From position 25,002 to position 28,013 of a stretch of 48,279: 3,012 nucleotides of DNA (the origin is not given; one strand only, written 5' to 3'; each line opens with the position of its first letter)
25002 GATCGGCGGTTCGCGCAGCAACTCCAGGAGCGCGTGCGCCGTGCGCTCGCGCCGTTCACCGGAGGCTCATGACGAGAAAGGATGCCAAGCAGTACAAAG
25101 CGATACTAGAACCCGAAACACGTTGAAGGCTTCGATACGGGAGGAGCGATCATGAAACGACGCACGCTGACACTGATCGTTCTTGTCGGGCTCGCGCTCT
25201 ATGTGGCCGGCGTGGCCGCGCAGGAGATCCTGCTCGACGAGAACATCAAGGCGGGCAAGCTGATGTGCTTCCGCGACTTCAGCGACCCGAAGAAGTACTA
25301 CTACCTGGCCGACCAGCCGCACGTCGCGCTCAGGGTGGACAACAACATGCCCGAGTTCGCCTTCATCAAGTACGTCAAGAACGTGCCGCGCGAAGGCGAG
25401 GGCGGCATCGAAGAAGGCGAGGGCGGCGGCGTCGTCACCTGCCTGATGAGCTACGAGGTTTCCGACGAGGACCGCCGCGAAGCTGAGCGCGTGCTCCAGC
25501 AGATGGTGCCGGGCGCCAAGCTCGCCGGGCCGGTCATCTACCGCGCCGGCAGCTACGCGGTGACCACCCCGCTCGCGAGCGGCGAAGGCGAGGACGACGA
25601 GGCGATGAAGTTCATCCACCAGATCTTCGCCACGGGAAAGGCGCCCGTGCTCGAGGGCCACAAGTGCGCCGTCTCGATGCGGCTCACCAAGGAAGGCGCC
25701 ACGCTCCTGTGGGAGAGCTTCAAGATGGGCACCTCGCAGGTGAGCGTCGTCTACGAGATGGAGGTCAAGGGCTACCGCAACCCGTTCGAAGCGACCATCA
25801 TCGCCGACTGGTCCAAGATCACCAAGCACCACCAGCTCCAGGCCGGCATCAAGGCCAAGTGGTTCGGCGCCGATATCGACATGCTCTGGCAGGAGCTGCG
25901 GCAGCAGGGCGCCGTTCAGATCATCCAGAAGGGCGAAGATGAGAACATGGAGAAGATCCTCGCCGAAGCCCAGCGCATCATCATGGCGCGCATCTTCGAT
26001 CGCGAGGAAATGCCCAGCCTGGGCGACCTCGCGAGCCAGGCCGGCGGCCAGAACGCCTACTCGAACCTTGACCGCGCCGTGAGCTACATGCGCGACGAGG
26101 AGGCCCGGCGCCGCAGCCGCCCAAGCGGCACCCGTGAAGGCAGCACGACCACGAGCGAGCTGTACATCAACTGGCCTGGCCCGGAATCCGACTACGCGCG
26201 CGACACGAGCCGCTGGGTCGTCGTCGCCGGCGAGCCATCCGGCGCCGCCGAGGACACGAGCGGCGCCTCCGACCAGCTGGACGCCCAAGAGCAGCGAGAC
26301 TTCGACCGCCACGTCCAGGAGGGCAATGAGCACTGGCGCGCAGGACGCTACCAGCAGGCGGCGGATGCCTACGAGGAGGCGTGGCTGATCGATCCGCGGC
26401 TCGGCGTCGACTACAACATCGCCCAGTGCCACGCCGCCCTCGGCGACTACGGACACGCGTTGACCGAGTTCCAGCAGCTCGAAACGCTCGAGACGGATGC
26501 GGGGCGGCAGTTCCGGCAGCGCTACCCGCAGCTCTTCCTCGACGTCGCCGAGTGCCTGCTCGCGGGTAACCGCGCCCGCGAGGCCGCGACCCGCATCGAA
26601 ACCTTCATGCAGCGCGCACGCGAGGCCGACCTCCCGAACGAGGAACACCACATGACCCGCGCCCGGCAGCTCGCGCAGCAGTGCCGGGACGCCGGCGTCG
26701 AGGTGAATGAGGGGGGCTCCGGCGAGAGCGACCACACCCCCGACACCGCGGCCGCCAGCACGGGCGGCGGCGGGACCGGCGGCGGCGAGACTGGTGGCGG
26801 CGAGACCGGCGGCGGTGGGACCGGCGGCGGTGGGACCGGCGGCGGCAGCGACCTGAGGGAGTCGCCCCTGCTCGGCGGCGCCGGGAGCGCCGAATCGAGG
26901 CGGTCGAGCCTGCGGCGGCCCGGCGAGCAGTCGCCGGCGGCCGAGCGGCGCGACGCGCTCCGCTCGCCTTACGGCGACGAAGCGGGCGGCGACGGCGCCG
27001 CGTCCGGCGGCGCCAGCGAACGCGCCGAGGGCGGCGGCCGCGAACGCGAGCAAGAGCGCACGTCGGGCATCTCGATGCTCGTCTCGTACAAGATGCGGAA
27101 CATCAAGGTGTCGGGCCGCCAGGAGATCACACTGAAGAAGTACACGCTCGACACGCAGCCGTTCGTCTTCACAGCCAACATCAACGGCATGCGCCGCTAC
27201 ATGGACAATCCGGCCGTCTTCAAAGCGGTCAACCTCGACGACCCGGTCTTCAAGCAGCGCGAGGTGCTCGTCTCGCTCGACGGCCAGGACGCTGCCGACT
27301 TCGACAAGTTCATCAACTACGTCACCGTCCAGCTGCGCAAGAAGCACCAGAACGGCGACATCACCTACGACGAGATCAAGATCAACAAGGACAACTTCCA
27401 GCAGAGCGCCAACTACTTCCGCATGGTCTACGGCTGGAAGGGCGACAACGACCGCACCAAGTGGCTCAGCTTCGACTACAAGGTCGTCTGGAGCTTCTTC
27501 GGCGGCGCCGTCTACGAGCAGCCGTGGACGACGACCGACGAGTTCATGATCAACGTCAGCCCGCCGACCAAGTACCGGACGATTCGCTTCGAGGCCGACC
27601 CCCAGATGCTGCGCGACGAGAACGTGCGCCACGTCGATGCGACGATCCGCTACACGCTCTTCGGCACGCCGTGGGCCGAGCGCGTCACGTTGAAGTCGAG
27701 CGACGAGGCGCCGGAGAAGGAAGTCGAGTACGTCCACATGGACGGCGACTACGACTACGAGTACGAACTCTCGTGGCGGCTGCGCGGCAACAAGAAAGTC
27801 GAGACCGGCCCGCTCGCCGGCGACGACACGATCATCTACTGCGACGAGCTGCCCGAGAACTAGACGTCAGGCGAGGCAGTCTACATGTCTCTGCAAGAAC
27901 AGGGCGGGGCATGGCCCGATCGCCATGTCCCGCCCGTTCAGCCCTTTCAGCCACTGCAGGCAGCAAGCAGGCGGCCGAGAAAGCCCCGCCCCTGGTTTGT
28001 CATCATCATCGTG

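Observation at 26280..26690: Rosetta-stone fusion: a copy of the TPR-paralogue module is inserted inside one YYYxP-family protein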

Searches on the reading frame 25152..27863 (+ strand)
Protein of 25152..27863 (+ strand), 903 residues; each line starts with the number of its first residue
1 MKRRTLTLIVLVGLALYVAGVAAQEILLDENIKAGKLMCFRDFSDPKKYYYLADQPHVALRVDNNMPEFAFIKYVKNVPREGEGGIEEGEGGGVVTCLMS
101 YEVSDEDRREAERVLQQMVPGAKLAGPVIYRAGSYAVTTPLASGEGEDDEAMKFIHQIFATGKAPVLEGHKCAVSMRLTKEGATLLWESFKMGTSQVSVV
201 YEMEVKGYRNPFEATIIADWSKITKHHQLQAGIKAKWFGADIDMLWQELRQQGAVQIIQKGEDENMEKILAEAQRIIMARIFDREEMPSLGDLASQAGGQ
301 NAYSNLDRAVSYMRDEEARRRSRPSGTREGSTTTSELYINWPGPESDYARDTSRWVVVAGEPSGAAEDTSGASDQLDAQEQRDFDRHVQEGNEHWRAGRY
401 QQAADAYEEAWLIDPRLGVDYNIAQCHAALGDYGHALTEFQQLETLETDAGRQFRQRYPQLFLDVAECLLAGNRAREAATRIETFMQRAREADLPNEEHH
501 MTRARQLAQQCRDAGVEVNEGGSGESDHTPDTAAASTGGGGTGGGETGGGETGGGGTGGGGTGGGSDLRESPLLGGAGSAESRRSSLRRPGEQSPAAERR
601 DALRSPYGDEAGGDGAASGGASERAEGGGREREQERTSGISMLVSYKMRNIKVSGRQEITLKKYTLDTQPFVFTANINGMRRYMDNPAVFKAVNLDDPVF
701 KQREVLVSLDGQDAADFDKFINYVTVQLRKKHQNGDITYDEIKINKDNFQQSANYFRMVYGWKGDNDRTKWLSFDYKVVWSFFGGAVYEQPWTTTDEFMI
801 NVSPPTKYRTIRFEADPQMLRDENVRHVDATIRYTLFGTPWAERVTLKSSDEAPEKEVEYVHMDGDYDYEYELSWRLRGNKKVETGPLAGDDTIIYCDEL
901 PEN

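Call 5: search_protein_families(library=pfam, proteins=[window:25152-27863:+], max_evalue=0.1)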
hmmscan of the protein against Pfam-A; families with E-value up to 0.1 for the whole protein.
window:25152-27863:+ (903 aa): 6 families
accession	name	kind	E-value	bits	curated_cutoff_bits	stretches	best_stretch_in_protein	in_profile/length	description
PF07719.23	TPR_2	-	4.3e-07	30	27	1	387-415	4-32/34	Tetratricopeptide repeat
PF14559.12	TPR_19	-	0.00016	22.4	25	1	396-443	3-51/68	Tetratricopeptide repeat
PF00515.34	TPR_1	-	0.0002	21.5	27.8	0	390-415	7-32/34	Tetratricopeptide repeat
PF13432.12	TPR_16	-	0.0012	19.7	32.7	1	389-443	2-57/65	Tetratricopeptide repeat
PF12895.13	ANAPC3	-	0.0063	17.2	27.2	1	394-441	33-80/82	Anaphase-promoting complex, cyclosome, subunit 3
PF13181.12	TPR_8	-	0.013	16.1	25.7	0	421-446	5-30/34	Tetratricopeptide repeat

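Call 9: search_protein_families(library=ncbifam, proteins=[window:25152-27863:+], max_evalue=0.1)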
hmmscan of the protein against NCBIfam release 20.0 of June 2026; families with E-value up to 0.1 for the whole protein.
window:25152-27863:+ (903 aa): 3 families
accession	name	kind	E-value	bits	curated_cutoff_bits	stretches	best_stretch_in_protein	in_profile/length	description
TIGR02552.1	LcrH_SycD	equivalog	0.00051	19.8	104.8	2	394-493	28-120/136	SycD/LcrH family type III secretion system chaperone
TIGR02917.1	PEP_TPR_lipo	equivalog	0.06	11.2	312.2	1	373-489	692-800/899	XrtA/PEP-CTERM system TPR-repeat protein PrsT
TIGR00990.1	3a0801s09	subfamily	0.066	11.8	757.25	0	376-436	118-179/615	mitochondrial import receptor subunit TOM70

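Call 10: find_homologous_proteins(query=window:25152-27860:+, max_evalue=0.001)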
Query window:25152-27860:+ (903 aa): 46 proteins with E <= 0.001 among 8000 candidates.
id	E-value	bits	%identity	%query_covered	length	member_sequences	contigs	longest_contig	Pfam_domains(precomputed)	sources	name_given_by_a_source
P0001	0.0e+0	2078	100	100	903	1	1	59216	PF07719.24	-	-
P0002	0.0e+0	1418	89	40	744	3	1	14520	-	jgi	-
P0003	0.0e+0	1242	83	38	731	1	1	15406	-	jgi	jgi:hypothetical protein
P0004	0.0e+0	1236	81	40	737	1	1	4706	-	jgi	jgi:hypothetical protein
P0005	0.0e+0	1221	83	40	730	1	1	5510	-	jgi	jgi:hypothetical protein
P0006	0.0e+0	1206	81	38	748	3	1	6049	-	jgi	-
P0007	0.0e+0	1191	79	40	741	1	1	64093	-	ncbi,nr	ncbi:MAG: hypothetical protein JW889_10465 [Verrucomicrobia bacterium]|nr:hypothetical protein [Verr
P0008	0.0e+0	1079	67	41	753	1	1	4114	-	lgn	-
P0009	0.0e+0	1052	55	100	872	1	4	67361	PF12895.14,PF07719.24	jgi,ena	-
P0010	0.0e+0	1051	68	37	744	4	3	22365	-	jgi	-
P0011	1.0e-228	780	82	40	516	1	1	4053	-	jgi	jgi:hypothetical protein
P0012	1.3e-184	634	40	49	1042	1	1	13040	-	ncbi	-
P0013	8.1e-183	628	39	48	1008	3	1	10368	PF07719.24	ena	-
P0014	2.9e-182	626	50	29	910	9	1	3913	-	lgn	-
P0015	2.3e-178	613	43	41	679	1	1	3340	-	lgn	-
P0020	4.7e-148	513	43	35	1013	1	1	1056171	PF17874.8,PF00515.35,PF13424.13,PF13176.13,PF14938.13,PF13432.13,PF13181.13,PF07719.24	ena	-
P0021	3.2e-138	480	36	53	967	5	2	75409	PF00515.35,PF13424.13,PF21033.5,PF07719.24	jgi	jgi:tetratricopeptide (TPR) repeat protein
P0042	2.1e-100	355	37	35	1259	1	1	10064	PF13472.13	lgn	-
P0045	1.4e-93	333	40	29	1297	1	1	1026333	PF13472.13,PF00657.29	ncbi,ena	-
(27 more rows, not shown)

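Call 13: find_encoding_contigs(protein=P0009, flank=10000, max_places=3)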
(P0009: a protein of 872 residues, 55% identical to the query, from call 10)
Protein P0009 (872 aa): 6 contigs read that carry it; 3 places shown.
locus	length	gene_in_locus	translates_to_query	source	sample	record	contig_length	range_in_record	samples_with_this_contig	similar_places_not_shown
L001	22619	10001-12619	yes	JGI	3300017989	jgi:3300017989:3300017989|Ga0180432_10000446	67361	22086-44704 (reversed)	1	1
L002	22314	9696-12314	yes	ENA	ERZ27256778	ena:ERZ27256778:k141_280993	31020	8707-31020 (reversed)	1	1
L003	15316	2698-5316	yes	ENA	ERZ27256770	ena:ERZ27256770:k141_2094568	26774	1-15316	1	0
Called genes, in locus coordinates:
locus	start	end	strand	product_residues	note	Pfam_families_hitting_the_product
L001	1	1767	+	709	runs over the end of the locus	-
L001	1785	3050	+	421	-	PF07719:TPR_2 (faint), PF13181:TPR_8 (faint), PF13371:TPR_9 (faint), PF13424:TPR_12 (faint), PF00515:TPR_1 (faint), PF12895:ANAPC3 (faint), PF13174:TPR_6 (faint), PF13432:TPR_16, +4 more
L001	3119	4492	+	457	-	PF13174:TPR_6 (faint), PF13424:TPR_12 (faint), PF13428:TPR_14 (faint), PF00515:TPR_1 (faint), PF07719:TPR_2 (faint), PF13181:TPR_8 (faint), PF12895:ANAPC3 (faint), PF13432:TPR_16 (weak), +2 more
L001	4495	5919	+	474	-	PF00515:TPR_1 (faint), PF07719:TPR_2 (faint), PF13181:TPR_8 (faint), PF13424:TPR_12 (faint), PF13428:TPR_14 (faint), PF12895:ANAPC3 (faint), PF13174:TPR_6 (faint), PF13432:TPR_16 (weak), +3 more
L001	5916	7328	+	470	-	PF12895:ANAPC3 (faint), PF13174:TPR_6 (faint), PF13424:TPR_12 (faint), PF14559:TPR_19 (faint), PF00515:TPR_1 (faint), PF07719:TPR_2 (faint), PF13176:TPR_7 (faint), PF13432:TPR_16, +1 more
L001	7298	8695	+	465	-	PF13174:TPR_6 (faint), PF03704:BTAD (faint), PF21033:RMD1-3 (faint), PF00515:TPR_1 (faint), PF07719:TPR_2 (faint), PF12895:ANAPC3 (faint), PF13176:TPR_7 (faint), PF13181:TPR_8 (faint), +4 more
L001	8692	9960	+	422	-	PF13424:TPR_12 (faint), PF13428:TPR_14 (faint), PF13429:TPR_15 (faint), PF27626:CNOT10_TPR (faint), PF12895:ANAPC3 (faint), PF13432:TPR_16, PF00515:TPR_1 (weak), PF07719:TPR_2 (weak), +5 more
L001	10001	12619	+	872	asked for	PF07719:TPR_2 (faint), PF12895:ANAPC3 (weak)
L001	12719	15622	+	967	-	-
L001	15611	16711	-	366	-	PF01321:Creatinase_N (weak), PF00557:Peptidase_M24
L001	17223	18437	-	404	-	PF00579:tRNA-synt_1b, PF22421:SYY_C-terminal (faint)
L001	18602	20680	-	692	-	-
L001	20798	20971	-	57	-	-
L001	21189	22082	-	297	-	PF01904:DUF72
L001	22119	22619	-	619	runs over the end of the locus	PF00514:Arm (faint), PF13513:HEAT_EZ (faint), PF02985:HEAT (faint), PF01602:Adaptin_N (faint), PF13646:HEAT_2, PF03130:HEAT_PBS (weak), PF13646:HEAT_2, PF03130:HEAT_PBS (weak), +1 more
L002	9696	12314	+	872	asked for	PF07719:TPR_2 (faint), PF12895:ANAPC3 (weak)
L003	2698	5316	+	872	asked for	PF07719:TPR_2 (faint), PF12895:ANAPC3 (weak)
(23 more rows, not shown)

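Call 14: find_encoding_contigs(protein=P0007, flank=10000, max_places=2)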
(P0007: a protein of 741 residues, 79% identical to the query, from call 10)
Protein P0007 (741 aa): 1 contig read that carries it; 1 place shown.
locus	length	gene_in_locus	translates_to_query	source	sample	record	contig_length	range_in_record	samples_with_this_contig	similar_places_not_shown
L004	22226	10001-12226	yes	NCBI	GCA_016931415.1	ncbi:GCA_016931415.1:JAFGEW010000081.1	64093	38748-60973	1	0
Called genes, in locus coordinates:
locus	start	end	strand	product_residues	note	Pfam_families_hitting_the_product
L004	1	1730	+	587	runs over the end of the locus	-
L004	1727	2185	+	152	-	-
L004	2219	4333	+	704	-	-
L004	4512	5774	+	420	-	PF13371:TPR_9 (faint), PF07719:TPR_2 (faint), PF13174:TPR_6 (faint), PF13181:TPR_8 (faint), PF13424:TPR_12 (faint), PF13428:TPR_14 (faint), PF13432:TPR_16 (weak), PF12895:ANAPC3 (weak), +2 more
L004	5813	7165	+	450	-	PF13424:TPR_12 (faint), PF07719:TPR_2 (faint), PF13174:TPR_6 (faint), PF13428:TPR_14 (faint), PF13432:TPR_16 (weak), PF21033:RMD1-3 (faint), PF23914:TPR_CcmH_CycH (faint), PF13432:TPR_16 (weak), +6 more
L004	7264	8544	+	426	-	PF00515:TPR_1 (faint), PF07719:TPR_2 (faint), PF12895:ANAPC3 (faint), PF13174:TPR_6 (faint), PF13176:TPR_7 (faint), PF13181:TPR_8 (faint), PF13432:TPR_16 (weak), PF13424:TPR_12 (weak), +4 more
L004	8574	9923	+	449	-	PF12895:ANAPC3 (faint), PF13371:TPR_9 (faint), PF13424:TPR_12 (faint), PF13428:TPR_14 (faint), PF14559:TPR_19 (faint), PF00515:TPR_1 (faint), PF13432:TPR_16 (weak), PF13525:YfiO (weak), +5 more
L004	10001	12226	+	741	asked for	-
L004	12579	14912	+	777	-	PF01564:Spermine_synth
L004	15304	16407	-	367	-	PF01321:Creatinase_N (faint), PF00557:Peptidase_M24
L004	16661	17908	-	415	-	PF00579:tRNA-synt_1b, PF22421:SYY_C-terminal (faint), PF01479:S4 (faint)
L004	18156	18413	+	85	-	-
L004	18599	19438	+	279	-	PF02540:NAD_synthase (faint)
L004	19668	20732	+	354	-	PF02568:ThiI, PF03054:tRNA_Me_trans (weak), PF18297:NFACT-R_2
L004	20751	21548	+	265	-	PF01551:Peptidase_M23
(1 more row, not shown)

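Call 20: find_encoding_contigs(protein=P0021, flank=10000, max_places=1)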
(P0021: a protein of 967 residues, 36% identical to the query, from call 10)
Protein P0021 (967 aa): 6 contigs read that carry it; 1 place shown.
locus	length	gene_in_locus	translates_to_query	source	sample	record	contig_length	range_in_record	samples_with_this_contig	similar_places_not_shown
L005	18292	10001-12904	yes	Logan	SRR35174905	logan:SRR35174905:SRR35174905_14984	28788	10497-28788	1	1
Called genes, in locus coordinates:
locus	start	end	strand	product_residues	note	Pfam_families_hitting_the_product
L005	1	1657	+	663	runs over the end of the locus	PF13519:VWA_2, PF07719:TPR_2 (faint), PF00515:TPR_1 (faint)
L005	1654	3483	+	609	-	PF12584:TRAPPC10_C (faint), PF13584:BatD, PF25607:DUF7939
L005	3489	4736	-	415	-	PF00015:MCPsignal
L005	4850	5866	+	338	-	PF01694:Rhomboid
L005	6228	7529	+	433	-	-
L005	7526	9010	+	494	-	-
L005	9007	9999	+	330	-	-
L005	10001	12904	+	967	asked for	PF00515:TPR_1 (faint), PF07719:TPR_2 (faint), PF13424:TPR_12 (weak), PF21033:RMD1-3 (faint), PF13424:TPR_12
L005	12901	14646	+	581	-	-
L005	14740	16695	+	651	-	-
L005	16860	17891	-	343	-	PF03193:RsgA_GTPase, PF00005:ABC_tran, PF01926:MMR_HSR1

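Call 21: find_encoding_contigs(protein=P0020, flank=10000, max_places=1)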
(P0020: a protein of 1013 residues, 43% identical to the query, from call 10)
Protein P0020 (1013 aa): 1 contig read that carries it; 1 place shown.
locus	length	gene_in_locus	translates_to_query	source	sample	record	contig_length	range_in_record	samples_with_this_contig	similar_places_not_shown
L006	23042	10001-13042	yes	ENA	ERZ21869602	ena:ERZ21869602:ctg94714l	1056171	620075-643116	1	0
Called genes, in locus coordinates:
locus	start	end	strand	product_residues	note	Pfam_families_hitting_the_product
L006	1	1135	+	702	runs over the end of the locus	PF02129:Peptidase_S15, PF08530:PepX_C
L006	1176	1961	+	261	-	PF12146:Hydrolase_4 (faint)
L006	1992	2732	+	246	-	PF13577:SnoaL_4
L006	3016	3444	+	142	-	PF00135:COesterase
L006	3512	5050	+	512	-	PF00135:COesterase, PF20434:BD-FAE (faint)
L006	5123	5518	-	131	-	PF00072:Response_reg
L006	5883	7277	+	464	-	-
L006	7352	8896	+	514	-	-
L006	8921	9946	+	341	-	-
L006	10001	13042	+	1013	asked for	PF14938:SNAP (faint), PF17874:TPR_MalT (faint), PF13176:TPR_7 (faint), PF13424:TPR_12, PF13432:TPR_16 (weak), PF13424:TPR_12, PF00515:TPR_1 (weak), PF07719:TPR_2 (weak), +1 more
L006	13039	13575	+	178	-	-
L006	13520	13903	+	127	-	-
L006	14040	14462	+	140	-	PF13424:TPR_12 (weak)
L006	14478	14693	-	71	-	-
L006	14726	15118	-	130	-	-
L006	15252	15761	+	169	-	-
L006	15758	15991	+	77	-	-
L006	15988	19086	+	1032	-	PF13374:TPR_10 (faint), PF00515:TPR_1 (faint), PF07719:TPR_2 (faint), PF13176:TPR_7 (faint), PF13181:TPR_8 (faint), PF13424:TPR_12, PF13432:TPR_16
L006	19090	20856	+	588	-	-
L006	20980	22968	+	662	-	-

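Call 28: find_encoding_contigs(protein=P0002, flank=10000, max_places=2)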
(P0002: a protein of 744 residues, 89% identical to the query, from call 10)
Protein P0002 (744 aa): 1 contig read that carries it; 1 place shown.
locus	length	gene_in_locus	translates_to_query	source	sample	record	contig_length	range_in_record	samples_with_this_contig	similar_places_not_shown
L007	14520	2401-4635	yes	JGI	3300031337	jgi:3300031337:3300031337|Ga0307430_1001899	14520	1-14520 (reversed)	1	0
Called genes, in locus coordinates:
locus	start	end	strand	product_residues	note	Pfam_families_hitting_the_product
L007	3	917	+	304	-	?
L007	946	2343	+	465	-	PF00515:TPR_1 (faint), PF07719:TPR_2 (faint), PF12895:ANAPC3 (weak), PF13174:TPR_6 (faint), PF13181:TPR_8 (faint), PF13424:TPR_12 (faint), PF13428:TPR_14 (faint), PF14559:TPR_19 (faint), +3 more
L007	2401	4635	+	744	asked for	-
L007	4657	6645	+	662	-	-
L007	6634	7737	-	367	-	PF01321:Creatinase_N (weak), PF00557:Peptidase_M24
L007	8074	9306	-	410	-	PF00579:tRNA-synt_1b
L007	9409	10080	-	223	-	-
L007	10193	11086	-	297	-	PF01904:DUF72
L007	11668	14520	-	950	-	?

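Call 32: search_solved_structures(query=A2, max_evalue=1)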
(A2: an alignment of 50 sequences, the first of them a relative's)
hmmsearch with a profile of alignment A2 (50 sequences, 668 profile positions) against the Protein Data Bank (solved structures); distinct sequences matched with E-value up to 1: 4.
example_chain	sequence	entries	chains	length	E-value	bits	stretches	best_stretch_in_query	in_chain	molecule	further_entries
5ov5_A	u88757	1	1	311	0.57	11.8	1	130-181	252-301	Porphobilinogen deaminase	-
5ov6_A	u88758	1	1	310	0.59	11.7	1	130-181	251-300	Porphobilinogen deaminase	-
4mlq_A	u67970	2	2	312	0.59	11.7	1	130-181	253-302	Porphobilinogen deaminase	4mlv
5ov4_A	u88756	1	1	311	0.6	11.7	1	130-181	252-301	Porphobilinogen deaminase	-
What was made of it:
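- Closest known: Tandem beta-sandwich adhesin or pilin subunits. Different: There is no sequence relationship (calls 5, 9, 32).
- Tried and rejected: A profile-versus-PDB sequence search gave only noise (call 32).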
